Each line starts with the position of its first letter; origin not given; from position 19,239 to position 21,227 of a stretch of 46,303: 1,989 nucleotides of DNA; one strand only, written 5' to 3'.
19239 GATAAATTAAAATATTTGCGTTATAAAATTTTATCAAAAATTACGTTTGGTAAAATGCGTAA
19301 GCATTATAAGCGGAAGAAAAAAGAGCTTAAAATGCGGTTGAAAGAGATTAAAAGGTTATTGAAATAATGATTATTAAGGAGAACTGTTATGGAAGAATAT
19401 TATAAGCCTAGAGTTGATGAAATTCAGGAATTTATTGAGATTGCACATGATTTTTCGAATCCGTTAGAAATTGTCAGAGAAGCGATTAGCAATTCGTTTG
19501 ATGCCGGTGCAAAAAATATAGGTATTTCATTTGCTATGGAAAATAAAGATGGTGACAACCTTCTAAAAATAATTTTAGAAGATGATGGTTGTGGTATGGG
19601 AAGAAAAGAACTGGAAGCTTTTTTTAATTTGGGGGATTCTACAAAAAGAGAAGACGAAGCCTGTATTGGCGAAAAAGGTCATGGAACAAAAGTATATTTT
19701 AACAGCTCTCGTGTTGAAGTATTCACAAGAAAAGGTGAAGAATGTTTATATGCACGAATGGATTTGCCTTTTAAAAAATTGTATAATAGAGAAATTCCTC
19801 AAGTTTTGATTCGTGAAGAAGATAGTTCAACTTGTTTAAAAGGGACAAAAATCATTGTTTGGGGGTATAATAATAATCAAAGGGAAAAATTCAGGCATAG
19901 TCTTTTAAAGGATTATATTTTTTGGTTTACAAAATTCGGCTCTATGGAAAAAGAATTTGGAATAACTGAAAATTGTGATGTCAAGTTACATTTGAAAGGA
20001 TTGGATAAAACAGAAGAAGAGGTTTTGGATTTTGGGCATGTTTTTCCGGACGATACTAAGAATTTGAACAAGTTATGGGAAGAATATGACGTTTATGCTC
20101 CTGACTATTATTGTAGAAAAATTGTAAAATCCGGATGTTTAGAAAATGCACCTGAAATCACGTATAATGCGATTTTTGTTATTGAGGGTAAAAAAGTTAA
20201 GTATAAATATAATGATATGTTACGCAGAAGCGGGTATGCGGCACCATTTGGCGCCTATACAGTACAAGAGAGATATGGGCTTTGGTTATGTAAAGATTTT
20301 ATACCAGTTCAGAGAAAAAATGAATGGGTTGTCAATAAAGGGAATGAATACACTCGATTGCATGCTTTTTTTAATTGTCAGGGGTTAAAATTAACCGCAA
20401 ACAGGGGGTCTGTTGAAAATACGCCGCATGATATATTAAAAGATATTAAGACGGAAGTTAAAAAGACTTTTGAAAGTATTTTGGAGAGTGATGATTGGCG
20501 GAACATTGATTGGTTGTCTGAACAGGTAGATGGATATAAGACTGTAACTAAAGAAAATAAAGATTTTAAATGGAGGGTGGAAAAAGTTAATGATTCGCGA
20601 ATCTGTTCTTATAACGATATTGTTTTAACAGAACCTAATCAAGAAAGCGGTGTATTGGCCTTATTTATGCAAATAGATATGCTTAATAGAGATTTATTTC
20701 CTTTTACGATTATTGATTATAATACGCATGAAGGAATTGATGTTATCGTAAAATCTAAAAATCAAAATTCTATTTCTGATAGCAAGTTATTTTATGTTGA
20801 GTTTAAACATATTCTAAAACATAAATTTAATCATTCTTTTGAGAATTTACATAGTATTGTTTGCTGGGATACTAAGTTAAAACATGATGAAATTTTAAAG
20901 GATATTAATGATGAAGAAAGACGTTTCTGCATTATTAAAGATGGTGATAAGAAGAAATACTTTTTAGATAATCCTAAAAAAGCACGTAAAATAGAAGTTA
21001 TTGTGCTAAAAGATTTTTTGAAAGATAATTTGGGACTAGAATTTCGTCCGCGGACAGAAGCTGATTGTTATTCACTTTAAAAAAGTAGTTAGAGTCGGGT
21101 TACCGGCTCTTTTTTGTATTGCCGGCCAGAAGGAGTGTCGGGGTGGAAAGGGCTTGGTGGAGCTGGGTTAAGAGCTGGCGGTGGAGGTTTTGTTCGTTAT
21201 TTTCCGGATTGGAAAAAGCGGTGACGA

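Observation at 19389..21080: Stand-alone GHKL ATPase with a PD-(D/E)xK-like C-terminal module: candidate single-gene nucleic-acid-targeting (defence-type) protein at the end of a glycan operon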

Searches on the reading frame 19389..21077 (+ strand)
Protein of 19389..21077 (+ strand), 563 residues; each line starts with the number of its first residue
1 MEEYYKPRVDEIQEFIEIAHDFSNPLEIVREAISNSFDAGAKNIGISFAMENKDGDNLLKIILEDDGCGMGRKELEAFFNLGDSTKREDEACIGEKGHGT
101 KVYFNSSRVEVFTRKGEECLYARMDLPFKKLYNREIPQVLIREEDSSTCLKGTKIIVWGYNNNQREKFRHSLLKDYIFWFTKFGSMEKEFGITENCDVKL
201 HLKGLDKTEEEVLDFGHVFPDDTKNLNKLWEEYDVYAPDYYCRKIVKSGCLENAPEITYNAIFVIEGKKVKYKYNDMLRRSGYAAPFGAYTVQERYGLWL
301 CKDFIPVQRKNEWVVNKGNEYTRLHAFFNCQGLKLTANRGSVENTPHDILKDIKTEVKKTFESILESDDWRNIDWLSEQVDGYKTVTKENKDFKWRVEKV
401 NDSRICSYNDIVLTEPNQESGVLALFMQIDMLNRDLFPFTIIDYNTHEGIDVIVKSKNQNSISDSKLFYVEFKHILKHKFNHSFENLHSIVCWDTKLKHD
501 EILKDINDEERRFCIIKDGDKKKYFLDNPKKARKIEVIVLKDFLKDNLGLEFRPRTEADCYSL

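Call 3: search_protein_families(library=pfam, proteins=[window:19389-21077:+], max_evalue=1)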
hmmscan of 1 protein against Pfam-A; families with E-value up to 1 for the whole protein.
window:19389-21077:+ (563 aa): 2 families
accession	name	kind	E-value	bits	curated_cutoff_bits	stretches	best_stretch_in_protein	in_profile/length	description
PF13589.12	HATPase_c_3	-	1.9e-13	51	25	1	28-127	6-106/137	Histidine kinase-, DNA gyrase B-, and HSP90-like ATPase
PF02518.31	HATPase_c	-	0.00015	22.6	26.4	1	27-99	8-74/111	Histidine kinase-, DNA gyrase B-, and HSP90-like ATPase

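Call 4: search_protein_families(library=padloc, proteins=[window:19389-21077:+], max_evalue=1)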
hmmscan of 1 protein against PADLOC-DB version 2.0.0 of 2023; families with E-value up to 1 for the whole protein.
window:19389-21077:+ (563 aa): 3 families
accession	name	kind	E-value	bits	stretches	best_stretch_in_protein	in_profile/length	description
PDLC03419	REase_II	-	9.3e-05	18.9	1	22-90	22-86/695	Type II restriction enzyme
PDLC02204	MzaB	-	0.00016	18.3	1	30-126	30-126/500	-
PDLC03971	TmtA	-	0.031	9.7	1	66-113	97-144/1782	-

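Call 5: search_protein_families(library=ncbifam, proteins=[window:19389-21077:+], max_evalue=1)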
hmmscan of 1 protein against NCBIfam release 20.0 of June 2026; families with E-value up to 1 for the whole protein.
window:19389-21077:+ (563 aa): 16 families
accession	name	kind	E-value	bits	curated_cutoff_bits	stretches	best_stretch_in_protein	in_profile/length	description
NF050001.1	restrict_BbrUII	equivalog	4.1e-08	32.2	550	1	23-167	19-174/659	BbrUII/HgiDII family restriction enzyme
TIGR00585.2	mutl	equivalog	5.6e-07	28.8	180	1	24-79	20-70/555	DNA mismatch repair endonuclease MutL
NF047352.1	P_loop_sacsin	domain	9.4e-07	29.2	50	1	28-107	3-74/80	sacsin N-terminal ATP-binding-like domain-containing protein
NF000952.0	PRK00095.2-2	subfamily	0.00011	20.9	840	1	24-85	22-78/623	DNA mismatch repair endonuclease MutL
NF041932.1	MzaB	equivalog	0.00022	19.7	850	1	31-126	18-113/480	MZA anti-phage system associated ATPase MzaB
NF000948.0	PRK00095.1-1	equivalog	0.00055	19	701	1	25-76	23-69/625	DNA mismatch repair endonuclease MutL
NF000953.0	PRK00095.2-4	equivalog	0.00056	18.9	693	1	25-76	23-69/611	DNA mismatch repair endonuclease MutL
NF008298.1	PRK11086.1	subfamily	0.0011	17.5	520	1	29-89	428-488/529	DcuS/MalK family sensor histidine kinase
NF000954.0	PRK00095.2-5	equivalog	0.0025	16.2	937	1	23-75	25-72/588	DNA mismatch repair endonuclease MutL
NF000949.0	PRK00095.1-2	equivalog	0.0029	16.7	750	1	25-76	27-73/634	DNA mismatch repair endonuclease MutL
NF000951.0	PRK00095.2-1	equivalog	0.0029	16.4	391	1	27-78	27-72/559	DNA mismatch repair endonuclease MutL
NF040750.1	tetrathio_HK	equivalog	0.0045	15.5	750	1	29-88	461-516/555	tetrathionate respiration histidine kinase TtrS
NF038334.1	malate_HK_MalK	exception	0.02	13.6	800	1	28-90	427-489/533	malate sensor histidine kinase MalK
TIGR01052.1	top6b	equivalog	0.022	13.2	380.7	1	27-101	31-109/488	DNA topoisomerase VI subunit B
NF003218.0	PRK04184.1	equivalog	0.027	13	274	1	27-79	39-95/539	DNA topoisomerase VI subunit B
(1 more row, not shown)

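Call 7: find_homologous_proteins(query=window:19389-21077:+)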
Query window:19389-21077:+ (563 aa): 1887 proteins with E <= 0.001 among 5760 candidates; the best 120 are listed.
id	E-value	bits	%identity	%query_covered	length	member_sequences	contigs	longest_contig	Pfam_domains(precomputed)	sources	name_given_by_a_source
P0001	0.0e+0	1308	100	100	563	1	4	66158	PF13589.13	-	-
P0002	2.1e-237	807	65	98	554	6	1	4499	PF02518.32,PF13589.13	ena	-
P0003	3.1e-230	783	63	98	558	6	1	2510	PF13589.13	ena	-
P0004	7.3e-224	762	58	99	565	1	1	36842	PF02518.32,PF13589.13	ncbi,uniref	ncbi:ATP-binding protein [Prosthecobacter sp.]|uniref:ATP-binding protein n=1 Tax=Prosthecobacter sp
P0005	4.7e-223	760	58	99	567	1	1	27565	PF02518.32,PF13589.13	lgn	-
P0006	1.1e-222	758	57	98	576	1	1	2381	PF02518.32,PF13589.13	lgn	-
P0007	1.9e-222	758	57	99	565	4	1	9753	PF02518.32,PF13589.13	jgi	jgi:hypothetical protein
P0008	1.1e-221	755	57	99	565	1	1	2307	PF02518.32,PF13589.13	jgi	jgi:hypothetical protein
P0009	1.6e-221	755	59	98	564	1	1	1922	PF02518.32,PF13589.13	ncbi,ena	-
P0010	5.7e-221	753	57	100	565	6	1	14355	PF02518.32,PF13589.13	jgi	jgi:hypothetical protein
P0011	7.5e-221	752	59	98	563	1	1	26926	PF02518.32,PF13589.13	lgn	-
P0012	9.4e-221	752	56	99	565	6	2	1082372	PF02518.32,PF13589.13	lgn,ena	-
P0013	2.0e-220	751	56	100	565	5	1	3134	PF02518.32,PF13589.13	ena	-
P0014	2.5e-220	751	60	98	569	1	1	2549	PF02518.32,PF13589.13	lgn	-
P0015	2.8e-220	750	58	98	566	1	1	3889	PF02518.32,PF13589.13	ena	-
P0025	5.4e-219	746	56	99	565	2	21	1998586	PF02518.32,PF13589.13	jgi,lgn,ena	jgi:uncharacterized protein YceK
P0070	5.6e-215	733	57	99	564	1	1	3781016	PF02518.32,PF13589.13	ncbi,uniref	ncbi:ATP-binding protein [Leptospira sp. 'Mane']|uniref:ATP-binding protein n=1 Tax=Leptospira sp. '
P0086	2.2e-214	731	57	98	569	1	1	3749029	PF02518.32,PF13589.13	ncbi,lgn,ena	-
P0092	3.1e-214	730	56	99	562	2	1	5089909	PF02518.32,PF13589.13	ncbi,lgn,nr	ncbi:MAG: ATP-binding protein [Candidatus Electrothrix scaldis]|nr:MAG: ATP-binding protein [Candida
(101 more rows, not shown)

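Call 8: search_solved_structures(query=window:19389-21077:+, max_evalue=1, show_alignments=2)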
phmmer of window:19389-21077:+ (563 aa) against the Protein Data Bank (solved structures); distinct sequences matched with E-value up to 1: 19.
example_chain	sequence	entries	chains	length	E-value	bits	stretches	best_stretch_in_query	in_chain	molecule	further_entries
1b63_A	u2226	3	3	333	0.02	16.2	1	22-77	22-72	MUTL | DNA mismatch repair protein mutL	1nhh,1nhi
1nhj_A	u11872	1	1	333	0.02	16.2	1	22-77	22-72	DNA mismatch repair protein mutL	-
1b62_A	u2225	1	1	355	0.022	16.1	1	22-77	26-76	PROTEIN (MUTL)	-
1bkn_A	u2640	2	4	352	0.022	16.1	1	22-77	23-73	MUTL | DNA mismatch repair protein MutL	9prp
7p8v_A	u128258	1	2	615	0.05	14.9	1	22-77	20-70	DNA mismatch repair protein MutL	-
6k2e_A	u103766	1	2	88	0.1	13.9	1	156-225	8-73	CRISPR/cas2 protein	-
5x9y_C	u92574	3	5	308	0.1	13.9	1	11-91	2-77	DNA mismatch repair protein MutL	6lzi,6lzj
6lzk_A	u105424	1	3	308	0.1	13.9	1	11-91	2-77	DNA mismatch repair protein MutL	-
9cdi_A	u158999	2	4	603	0.12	13.7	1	29-103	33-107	ATPase MORC2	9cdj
5of9_A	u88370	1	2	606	0.12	13.6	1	29-103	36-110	MORC family CW-type zinc finger protein 2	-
5ofa_B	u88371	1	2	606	0.12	13.6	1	29-103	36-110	MORC family CW-type zinc finger protein 2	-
3sl2_A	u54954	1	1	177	0.22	12.8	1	16-81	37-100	Sensor histidine kinase yycG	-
7rcb_A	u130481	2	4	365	0.23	12.8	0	28-78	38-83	Mismatch repair endonuclease PMS2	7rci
1h7s_A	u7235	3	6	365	0.28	12.5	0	28-78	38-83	PMS1 PROTEIN HOMOLOG 2 | MISMATCH REPAIR ENDONUCLEASE PMS2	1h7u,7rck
9s89_A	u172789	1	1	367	0.28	12.5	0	28-78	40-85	Mismatch repair endonuclease PMS2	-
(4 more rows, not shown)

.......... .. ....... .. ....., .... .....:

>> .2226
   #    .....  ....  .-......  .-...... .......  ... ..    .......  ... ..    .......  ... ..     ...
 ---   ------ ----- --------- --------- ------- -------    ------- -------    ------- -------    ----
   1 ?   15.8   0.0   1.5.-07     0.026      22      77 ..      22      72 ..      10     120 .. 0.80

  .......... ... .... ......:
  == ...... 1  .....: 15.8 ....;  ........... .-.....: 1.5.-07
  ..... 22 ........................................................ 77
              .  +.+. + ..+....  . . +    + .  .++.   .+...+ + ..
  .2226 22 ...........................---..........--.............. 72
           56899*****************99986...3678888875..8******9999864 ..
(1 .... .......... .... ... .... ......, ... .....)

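Call 9: find_encoding_contigs(protein=window:19389-21077:+, flank=10000, max_places=4)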
Protein window:19389-21077:+ (563 aa): 7 contigs read that carry it; 4 places shown.
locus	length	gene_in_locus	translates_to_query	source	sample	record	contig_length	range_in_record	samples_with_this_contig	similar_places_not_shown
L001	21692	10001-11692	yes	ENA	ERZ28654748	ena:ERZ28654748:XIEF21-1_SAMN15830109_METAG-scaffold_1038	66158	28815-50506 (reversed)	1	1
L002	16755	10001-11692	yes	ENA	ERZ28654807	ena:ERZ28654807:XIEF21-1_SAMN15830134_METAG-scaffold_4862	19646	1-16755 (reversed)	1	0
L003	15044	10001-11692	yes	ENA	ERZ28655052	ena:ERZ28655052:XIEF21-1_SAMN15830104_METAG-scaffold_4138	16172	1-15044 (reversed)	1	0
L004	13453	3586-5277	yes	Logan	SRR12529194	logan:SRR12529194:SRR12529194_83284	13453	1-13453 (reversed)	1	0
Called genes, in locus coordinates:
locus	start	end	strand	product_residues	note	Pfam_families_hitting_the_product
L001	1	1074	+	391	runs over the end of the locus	PF25917:BSH_RND, PF25973:BSH_CzcB (weak), PF25876:HH_MFP_RND, PF25885:HH_EMRA (weak), PF25967:RND-MFP_C, PF25989:YknX_C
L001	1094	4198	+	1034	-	PF00873:ACR_tran, PF03176:MMPL, PF02355:SecD_SecF_C (weak), PF03176:MMPL (weak)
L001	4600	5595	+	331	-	PF00535:Glycos_transf_2, PF10111:Glyco_tranf_2_2, PF13641:Glyco_tranf_2_3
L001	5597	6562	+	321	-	PF01073:3Beta_HSD, PF01370:Epimerase, PF02719:Polysacc_synt_2 (faint), PF07993:NAD_binding_4 (faint), PF16363:GDP_Man_Dehyd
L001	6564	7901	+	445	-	PF02558:ApbA (weak), PF03446:NAD_binding_2 (weak), PF03721:UDPG_MGDP_dh_N, PF03807:F420_oxidored (faint), PF00984:UDPG_MGDP_dh, PF03720:UDPG_MGDP_dh_C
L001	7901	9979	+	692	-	PF00535:Glycos_transf_2, PF10111:Glyco_tranf_2_2, PF13641:Glyco_tranf_2_3, PF01501:Glyco_transf_8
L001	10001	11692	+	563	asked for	PF13589:HATPase_c_3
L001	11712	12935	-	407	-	-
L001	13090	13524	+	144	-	-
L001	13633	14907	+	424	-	PF03702:AnmK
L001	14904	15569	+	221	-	PF04237:YjbR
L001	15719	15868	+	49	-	PF13978:DUF4223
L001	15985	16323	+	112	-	-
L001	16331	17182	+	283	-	PF24827:AstE_AspA_cat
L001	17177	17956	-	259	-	PF00583:Acetyltransf_1 (weak)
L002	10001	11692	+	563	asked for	PF13589:HATPase_c_3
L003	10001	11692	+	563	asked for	PF13589:HATPase_c_3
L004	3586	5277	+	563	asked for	PF13589:HATPase_c_3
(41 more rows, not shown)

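Call 10: find_encoding_contigs(protein=P0025, flank=8000, max_places=6)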
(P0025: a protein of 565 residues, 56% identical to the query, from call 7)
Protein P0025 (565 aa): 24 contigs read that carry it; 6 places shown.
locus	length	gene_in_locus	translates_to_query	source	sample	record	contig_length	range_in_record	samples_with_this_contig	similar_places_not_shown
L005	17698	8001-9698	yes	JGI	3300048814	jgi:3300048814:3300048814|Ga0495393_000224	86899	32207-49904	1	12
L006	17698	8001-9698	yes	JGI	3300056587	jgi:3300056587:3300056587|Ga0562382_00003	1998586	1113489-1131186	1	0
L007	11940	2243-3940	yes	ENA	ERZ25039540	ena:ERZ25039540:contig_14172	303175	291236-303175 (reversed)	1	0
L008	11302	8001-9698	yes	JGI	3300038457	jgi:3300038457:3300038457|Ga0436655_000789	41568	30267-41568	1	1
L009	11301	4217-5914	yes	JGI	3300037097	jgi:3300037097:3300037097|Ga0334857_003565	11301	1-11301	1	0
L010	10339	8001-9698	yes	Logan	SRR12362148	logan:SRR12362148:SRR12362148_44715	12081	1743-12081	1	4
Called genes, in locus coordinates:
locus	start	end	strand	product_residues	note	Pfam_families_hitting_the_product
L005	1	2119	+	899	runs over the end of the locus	PF12704:MacB_PCD, PF02687:FtsX, PF12704:MacB_PCD, PF02687:FtsX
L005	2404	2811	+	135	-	PF21983:NikA-like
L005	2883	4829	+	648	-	PF10412:TrwB_AAD_bind, PF02534:T4SS-DNA_transf, PF12696:TraG-D_C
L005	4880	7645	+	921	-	PF08751:TrwC, PF01443:Viral_helicase1 (faint), PF13245:AAA_19, PF13604:AAA_30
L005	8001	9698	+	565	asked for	PF02518:HATPase_c (weak), PF13589:HATPase_c_3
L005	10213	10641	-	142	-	PF01177:Asp_Glu_race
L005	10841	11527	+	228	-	PF04366:Ysc84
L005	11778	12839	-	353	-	PF03824:NicO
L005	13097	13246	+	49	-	-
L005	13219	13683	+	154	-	PF00210:Ferritin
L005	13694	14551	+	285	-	PF22558:REase-ARP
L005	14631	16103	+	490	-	PF01266:DAO (faint), PF01494:FAD_binding_3, PF12831:FAD_oxidored (faint)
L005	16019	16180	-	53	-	-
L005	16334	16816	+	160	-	PF13473:Cupredoxin_1 (weak)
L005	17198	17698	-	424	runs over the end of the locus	PF01411:tRNA-synt_2c, PF07973:tRNA_SAD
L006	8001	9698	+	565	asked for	PF02518:HATPase_c (weak), PF13589:HATPase_c_3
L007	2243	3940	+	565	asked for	PF02518:HATPase_c (weak), PF13589:HATPase_c_3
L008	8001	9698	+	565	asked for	PF02518:HATPase_c (weak), PF13589:HATPase_c_3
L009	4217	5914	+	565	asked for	PF02518:HATPase_c (weak), PF13589:HATPase_c_3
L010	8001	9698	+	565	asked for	PF02518:HATPase_c (weak), PF13589:HATPase_c_3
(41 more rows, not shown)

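Call 14: find_related_loci(query=A1, collection=genome_contigs, flank=10000)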
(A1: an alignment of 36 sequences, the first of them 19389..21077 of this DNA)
Query A1 (563 aa) in genome_contigs; peptide patterns used: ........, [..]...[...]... (x = any residue, [..] = any of these).
248 stretches matched a pattern; 176 encode a relative of the query (tblastn E <= 1e-3); the best 80 are kept; 80 distinct loci.
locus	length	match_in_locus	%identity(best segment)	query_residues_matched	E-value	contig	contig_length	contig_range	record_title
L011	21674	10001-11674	57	7-561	0e+0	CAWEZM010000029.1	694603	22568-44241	MAG: uncultured Acidobacteriaceae bacterium isolate MFD06092.bin.2.5 genome assembly, contig: contig_9248, whole genome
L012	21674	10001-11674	57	7-560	0e+0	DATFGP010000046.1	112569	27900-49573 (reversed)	MAG TPA_asm: Pyrinomonadaceae bacterium isolate SMAG_U8666 k141_2169744, whole genome shotgun sequence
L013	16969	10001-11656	57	7-556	0e+0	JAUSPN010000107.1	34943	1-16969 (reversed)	MAG: Candidatus Desulfaltia sp. isolate E21_metabat.bin.72 E21_k141_378451, whole genome shotgun sequence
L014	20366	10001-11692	57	1-560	0e+0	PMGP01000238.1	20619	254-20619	MAG: Acidobacteriaceae bacterium isolate bog_321 73.20120600_S2D.28_contig_888, whole genome shotgun sequence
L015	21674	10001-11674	57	6-561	0e+0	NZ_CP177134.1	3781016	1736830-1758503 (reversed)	Leptospira sp. 'Mane' chromosome 1, complete sequence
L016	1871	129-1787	57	7-557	0e+0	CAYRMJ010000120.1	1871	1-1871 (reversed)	MAG TPA_asm: uncultured Thermoplasmata archaeon isolate SRP163575_co3_21 genome assembly, contig: NODE_62115_length_1871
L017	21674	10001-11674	57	6-556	0e+0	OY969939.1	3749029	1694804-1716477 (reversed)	MAG: uncultured Eubacteriales bacterium isolate MFD03899.bin.2.43 genome assembly, chromosome: 1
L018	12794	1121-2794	58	6-560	0e+0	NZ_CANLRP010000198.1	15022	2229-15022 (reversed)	Uncultured Microscilla sp. isolate N.fasta NODE_198, whole genome shotgun sequence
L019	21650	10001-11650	58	7-556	0e+0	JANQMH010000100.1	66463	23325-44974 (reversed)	MAG: Exilibacterium sp. isolate PL25a_bin.9 k99_2452990, whole genome shotgun sequence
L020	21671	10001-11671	56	7-560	0e+0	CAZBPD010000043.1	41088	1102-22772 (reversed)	MAG TPA_asm: uncultured Terracidiphilus sp. isolate binchicken_co3_422 genome assembly, contig: NODE_2762_length_41088_c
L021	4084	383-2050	58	7-560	0e+0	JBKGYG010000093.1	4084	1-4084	MAG: Eubacteriales bacterium isolate C1M08_25 NODE_18181_length_4084_cov_8.900472, whole genome shotgun sequence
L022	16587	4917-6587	56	1-556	0e+0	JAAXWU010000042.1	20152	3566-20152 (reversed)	MAG: Chlorobaculum sp. isolate W9_Combined_metabat2_041 W9_Combined_metabat2_041_NODE_1437, whole genome shotgun sequenc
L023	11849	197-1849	56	6-556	0e+0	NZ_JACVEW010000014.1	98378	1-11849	Marinobacterium alkalitolerans strain AK62 NODE_14_length_98378_cov_81.015198, whole genome shotgun sequence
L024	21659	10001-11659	56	7-557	0e+0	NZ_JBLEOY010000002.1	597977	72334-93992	Candidatus Acidulodesulfobacterium sp. H_13 NODE_4_length_597977_cov_341.020637, whole genome shotgun sequence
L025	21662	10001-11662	57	6-555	0e+0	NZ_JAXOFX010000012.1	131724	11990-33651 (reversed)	Robertmurraya mangrovi strain 31A1R NODE_12, whole genome shotgun sequence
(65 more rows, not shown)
